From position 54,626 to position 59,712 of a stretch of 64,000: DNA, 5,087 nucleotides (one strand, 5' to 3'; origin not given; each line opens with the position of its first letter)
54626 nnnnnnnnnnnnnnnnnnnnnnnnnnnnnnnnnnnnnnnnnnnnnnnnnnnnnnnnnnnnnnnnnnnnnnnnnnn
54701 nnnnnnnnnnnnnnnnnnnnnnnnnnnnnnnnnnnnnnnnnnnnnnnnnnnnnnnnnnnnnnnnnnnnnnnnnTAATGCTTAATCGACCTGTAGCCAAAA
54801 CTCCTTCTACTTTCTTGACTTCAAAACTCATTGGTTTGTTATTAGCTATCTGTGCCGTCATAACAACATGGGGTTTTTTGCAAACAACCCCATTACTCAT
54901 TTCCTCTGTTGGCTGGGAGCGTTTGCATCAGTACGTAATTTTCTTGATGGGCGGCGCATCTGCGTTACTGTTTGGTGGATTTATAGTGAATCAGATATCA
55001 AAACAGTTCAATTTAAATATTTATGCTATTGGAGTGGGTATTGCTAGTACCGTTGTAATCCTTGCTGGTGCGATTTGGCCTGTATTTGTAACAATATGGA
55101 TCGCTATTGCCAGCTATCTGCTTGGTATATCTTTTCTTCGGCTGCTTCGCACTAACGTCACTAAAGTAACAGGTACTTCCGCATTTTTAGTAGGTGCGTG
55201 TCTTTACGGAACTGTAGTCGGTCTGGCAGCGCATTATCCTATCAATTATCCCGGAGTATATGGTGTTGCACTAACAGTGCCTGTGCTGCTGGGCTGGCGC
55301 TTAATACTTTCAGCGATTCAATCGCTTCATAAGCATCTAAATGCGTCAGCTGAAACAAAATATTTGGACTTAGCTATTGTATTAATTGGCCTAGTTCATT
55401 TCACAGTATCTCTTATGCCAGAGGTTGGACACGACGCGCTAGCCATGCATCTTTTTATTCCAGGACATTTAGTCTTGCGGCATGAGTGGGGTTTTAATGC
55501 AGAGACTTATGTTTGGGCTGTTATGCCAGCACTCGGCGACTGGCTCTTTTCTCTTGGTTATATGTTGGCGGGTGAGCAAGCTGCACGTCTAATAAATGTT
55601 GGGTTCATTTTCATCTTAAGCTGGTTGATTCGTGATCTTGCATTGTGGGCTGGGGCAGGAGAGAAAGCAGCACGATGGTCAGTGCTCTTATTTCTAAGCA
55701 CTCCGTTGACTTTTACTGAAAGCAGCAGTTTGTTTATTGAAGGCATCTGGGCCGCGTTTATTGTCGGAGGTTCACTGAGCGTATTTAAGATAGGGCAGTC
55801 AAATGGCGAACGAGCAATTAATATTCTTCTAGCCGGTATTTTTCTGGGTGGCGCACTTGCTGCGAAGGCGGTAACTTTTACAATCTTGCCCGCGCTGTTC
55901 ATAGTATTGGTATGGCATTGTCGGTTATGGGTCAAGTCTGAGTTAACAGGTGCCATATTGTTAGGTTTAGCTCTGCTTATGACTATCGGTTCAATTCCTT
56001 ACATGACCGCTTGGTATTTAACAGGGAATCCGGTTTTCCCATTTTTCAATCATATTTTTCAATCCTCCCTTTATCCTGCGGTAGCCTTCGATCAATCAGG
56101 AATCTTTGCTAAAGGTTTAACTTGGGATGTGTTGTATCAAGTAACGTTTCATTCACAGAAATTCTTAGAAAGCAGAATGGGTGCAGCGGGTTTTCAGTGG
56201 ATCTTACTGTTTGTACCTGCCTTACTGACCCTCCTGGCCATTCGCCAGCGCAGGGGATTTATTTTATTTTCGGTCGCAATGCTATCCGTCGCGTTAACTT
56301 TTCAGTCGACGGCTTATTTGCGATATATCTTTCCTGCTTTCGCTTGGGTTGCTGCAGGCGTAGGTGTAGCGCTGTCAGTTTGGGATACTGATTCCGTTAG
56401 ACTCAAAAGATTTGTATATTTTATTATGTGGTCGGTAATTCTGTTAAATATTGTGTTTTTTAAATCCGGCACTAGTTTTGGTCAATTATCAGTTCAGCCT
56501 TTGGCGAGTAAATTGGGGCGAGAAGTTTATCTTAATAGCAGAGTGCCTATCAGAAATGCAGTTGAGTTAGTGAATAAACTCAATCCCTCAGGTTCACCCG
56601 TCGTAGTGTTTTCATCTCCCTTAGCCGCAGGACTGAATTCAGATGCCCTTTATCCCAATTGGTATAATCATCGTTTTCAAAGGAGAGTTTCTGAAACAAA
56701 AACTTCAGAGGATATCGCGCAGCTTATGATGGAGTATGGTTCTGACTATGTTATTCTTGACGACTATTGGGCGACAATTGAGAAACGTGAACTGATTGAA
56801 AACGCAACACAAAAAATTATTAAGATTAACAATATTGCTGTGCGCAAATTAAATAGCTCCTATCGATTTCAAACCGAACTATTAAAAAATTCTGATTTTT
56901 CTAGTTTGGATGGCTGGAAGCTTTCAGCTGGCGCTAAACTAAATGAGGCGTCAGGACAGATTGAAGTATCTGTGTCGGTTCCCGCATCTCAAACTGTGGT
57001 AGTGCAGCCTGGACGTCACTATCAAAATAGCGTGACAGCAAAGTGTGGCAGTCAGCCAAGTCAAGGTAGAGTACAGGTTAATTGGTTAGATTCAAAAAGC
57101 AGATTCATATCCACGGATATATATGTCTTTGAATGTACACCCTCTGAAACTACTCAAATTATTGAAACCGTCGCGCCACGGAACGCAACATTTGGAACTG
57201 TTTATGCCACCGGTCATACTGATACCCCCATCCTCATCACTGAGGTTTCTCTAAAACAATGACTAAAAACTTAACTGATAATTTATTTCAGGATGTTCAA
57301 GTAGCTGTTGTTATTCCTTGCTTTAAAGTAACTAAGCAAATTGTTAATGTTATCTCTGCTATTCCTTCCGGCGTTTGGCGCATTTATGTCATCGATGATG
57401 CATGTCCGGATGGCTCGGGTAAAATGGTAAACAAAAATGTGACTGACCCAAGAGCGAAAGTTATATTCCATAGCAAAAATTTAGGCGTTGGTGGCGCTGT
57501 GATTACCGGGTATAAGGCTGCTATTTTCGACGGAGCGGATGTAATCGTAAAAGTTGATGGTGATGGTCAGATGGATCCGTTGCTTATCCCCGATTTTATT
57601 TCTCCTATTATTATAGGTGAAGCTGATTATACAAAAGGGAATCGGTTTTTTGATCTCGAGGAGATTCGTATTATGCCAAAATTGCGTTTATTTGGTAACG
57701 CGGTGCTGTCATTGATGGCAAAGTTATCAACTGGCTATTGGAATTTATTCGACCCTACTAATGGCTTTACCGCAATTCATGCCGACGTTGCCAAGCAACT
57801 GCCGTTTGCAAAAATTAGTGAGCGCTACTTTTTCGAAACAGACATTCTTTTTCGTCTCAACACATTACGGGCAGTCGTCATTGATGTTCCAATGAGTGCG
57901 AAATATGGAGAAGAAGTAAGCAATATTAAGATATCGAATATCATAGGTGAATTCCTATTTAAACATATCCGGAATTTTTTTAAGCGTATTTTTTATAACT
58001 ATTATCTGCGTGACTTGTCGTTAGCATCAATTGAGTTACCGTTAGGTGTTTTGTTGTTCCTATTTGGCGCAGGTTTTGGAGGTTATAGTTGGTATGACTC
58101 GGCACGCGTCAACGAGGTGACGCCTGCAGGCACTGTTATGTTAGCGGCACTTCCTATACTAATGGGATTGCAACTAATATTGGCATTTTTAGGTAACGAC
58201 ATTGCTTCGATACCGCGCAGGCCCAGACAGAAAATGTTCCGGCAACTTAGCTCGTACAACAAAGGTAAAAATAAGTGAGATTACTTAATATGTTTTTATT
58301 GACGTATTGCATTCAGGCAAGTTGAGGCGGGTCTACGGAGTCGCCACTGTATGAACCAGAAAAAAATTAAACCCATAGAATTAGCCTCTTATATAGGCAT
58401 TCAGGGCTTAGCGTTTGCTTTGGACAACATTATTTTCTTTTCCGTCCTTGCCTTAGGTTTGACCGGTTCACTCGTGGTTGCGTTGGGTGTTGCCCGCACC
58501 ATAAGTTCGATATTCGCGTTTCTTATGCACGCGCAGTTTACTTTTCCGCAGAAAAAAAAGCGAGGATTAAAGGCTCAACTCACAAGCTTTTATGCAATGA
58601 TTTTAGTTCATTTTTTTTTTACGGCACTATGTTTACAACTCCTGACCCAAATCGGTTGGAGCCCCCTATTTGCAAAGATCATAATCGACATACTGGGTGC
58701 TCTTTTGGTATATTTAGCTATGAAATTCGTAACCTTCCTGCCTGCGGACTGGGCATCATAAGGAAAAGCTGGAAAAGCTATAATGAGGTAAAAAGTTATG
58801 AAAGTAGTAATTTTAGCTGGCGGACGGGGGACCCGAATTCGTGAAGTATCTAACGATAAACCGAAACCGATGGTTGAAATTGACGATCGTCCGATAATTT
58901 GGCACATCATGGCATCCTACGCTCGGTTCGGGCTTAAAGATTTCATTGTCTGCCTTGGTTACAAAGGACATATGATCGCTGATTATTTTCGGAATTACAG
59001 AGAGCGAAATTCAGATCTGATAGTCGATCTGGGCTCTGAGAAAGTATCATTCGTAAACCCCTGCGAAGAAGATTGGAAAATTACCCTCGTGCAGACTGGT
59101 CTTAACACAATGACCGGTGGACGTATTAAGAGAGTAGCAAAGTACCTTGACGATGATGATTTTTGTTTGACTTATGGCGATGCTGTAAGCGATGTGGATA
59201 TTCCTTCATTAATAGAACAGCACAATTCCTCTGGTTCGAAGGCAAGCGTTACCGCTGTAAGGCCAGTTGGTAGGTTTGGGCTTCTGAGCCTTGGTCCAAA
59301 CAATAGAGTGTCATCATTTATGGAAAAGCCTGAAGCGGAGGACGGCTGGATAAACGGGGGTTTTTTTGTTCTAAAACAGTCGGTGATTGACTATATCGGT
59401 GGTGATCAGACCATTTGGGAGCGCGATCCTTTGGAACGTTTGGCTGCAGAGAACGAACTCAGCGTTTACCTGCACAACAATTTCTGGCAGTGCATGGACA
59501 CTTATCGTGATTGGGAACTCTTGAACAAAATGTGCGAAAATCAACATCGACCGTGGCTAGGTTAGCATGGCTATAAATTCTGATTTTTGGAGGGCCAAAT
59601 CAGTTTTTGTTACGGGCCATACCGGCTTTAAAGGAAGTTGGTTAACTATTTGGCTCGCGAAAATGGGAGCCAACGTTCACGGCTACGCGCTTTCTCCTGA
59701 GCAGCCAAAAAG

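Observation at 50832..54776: Single 1314-aa polypeptide combining two methyltransferase domains, a charged helical linker and two glycosyltransferase domains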

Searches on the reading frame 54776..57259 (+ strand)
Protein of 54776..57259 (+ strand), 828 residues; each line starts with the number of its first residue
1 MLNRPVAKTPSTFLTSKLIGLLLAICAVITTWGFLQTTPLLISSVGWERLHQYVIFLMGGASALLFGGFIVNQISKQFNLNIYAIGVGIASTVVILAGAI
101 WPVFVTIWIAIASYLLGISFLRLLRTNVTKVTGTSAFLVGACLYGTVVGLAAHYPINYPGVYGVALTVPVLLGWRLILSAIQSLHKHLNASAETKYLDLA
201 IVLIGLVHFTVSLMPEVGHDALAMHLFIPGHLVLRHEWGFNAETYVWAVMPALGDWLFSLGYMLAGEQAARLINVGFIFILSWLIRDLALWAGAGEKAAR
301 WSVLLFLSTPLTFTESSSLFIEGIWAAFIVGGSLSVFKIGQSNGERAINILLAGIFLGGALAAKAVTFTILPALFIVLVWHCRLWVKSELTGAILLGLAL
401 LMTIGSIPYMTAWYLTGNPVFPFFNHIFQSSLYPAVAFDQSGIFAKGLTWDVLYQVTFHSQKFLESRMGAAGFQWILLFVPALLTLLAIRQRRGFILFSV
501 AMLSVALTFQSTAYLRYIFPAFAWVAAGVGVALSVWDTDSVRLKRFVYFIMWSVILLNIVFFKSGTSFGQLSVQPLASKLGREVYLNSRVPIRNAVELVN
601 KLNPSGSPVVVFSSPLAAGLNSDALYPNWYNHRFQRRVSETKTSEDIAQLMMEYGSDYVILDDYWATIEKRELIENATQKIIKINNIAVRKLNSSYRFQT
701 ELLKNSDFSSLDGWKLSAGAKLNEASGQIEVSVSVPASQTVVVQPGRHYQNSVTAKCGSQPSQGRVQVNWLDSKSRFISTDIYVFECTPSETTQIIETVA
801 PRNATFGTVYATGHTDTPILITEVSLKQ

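Call 5: search_protein_families(library=pfam, proteins=[window:54776-57259:+], max_evalue=0.01)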
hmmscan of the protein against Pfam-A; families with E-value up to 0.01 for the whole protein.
window:54776-57259:+ (828 aa): 0 families

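Call 72: search_protein_families(library=ncbifam, proteins=[window:54776-57259:+], max_evalue=0.001)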
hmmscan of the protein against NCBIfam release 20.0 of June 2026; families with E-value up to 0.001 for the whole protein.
window:54776-57259:+ (828 aa): 0 families

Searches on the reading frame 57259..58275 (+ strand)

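Call 6: search_protein_families(library=pfam, proteins=[window:57259-58275:+], max_evalue=0.01)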
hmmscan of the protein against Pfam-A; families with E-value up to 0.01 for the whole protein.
window:57259-58275:+ (339 aa): 2 families
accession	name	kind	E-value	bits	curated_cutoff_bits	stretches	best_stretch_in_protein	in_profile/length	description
PF00535.33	Glycos_transf_2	-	3.8e-15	56.7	23.3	1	17-180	2-166/168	Glycosyl transferase family 2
PF13641.12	Glyco_tranf_2_3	-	0.0076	16.7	27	0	15-109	3-103/230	Glycosyltransferase like family 2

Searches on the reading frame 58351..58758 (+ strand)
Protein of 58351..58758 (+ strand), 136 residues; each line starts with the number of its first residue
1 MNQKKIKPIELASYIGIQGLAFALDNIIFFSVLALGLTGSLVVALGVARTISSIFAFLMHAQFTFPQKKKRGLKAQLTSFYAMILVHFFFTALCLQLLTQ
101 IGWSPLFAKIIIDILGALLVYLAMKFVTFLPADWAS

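Call 6: search_protein_families(library=pfam, proteins=[window:58351-58758:+], max_evalue=0.01)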
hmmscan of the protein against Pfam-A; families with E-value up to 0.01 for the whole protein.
window:58351-58758:+ (136 aa): 1 family
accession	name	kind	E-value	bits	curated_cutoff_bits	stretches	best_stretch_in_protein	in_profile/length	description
PF04138.20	GtrA_DPMS_TM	-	1.2e-12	48.5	26.1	1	18-129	6-117/117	GtrA/DPMS, transmembrane domain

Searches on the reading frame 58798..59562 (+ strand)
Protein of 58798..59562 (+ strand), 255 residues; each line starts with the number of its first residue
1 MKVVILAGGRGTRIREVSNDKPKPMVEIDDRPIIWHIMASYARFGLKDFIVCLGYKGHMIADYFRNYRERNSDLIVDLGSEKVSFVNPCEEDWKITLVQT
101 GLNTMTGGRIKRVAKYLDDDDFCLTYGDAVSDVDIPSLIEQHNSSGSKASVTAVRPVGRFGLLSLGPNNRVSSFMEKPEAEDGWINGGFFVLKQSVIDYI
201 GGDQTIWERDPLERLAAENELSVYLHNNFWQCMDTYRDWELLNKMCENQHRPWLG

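Call 6: search_protein_families(library=pfam, proteins=[window:58798-59562:+], max_evalue=0.01)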
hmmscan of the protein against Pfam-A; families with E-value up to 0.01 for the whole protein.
window:58798-59562:+ (255 aa): 2 families
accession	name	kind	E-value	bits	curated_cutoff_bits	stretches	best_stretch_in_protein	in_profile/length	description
PF00483.29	NTP_transferase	-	2.2e-23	83.6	21.2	1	2-201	1-189/245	Nucleotidyl transferase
PF12804.13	NTP_transf_3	-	8.1e-08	33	27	1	3-64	1-55/160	MobA-like NTP transferase domain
